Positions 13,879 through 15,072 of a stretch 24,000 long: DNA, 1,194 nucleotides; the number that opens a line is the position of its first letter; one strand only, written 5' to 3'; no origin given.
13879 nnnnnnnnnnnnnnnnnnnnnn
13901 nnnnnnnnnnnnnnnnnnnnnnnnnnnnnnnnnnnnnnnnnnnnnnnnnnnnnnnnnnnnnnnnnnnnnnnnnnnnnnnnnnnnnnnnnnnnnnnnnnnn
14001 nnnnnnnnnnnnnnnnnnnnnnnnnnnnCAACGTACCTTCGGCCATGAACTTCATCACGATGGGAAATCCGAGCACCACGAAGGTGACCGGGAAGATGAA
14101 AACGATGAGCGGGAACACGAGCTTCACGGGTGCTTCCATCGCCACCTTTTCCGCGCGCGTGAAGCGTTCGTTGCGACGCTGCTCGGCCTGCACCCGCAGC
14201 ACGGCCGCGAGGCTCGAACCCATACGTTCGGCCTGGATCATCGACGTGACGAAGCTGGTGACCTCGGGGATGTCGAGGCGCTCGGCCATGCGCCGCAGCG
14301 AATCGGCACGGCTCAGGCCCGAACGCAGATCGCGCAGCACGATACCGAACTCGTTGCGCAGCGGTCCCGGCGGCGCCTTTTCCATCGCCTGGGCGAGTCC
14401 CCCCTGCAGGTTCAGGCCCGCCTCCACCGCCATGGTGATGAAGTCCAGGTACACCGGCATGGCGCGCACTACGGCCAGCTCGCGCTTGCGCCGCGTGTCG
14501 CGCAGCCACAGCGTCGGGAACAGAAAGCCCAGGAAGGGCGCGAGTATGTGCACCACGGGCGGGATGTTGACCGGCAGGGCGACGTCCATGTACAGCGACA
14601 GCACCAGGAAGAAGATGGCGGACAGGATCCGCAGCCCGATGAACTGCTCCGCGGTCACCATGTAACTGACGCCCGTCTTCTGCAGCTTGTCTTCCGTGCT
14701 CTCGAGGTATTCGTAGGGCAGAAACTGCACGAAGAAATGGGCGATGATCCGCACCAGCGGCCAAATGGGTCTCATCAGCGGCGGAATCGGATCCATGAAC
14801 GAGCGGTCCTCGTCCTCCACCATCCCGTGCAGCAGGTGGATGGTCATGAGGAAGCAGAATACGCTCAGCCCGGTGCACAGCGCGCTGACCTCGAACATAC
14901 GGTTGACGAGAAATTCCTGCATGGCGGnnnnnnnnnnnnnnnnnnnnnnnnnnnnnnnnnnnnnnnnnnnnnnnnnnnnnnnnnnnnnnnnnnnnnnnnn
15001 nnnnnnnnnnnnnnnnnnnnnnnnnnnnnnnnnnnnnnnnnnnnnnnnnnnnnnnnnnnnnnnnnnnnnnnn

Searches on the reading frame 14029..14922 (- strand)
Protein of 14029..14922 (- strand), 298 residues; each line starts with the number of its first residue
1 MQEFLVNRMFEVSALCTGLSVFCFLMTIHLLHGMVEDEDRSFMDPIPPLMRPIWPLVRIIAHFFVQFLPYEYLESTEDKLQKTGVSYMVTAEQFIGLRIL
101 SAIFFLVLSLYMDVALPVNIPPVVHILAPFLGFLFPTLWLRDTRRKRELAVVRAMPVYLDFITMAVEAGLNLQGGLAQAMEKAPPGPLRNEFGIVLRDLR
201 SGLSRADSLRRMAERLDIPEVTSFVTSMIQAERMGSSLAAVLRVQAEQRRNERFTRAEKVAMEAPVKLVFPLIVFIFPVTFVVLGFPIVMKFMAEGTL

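Call 91: search_protein_families(library=pfam, proteins=[window:14029-14922:-], max_evalue=0.001)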
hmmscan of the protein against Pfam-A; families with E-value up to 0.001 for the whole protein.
window:14029-14922:- (298 aa): 1 family
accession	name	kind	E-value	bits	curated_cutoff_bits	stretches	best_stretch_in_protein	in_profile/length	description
PF00482.28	T2SSF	-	4.8e-20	72.2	25.2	1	159-284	2-123/125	Type II secretion system (T2SS), protein F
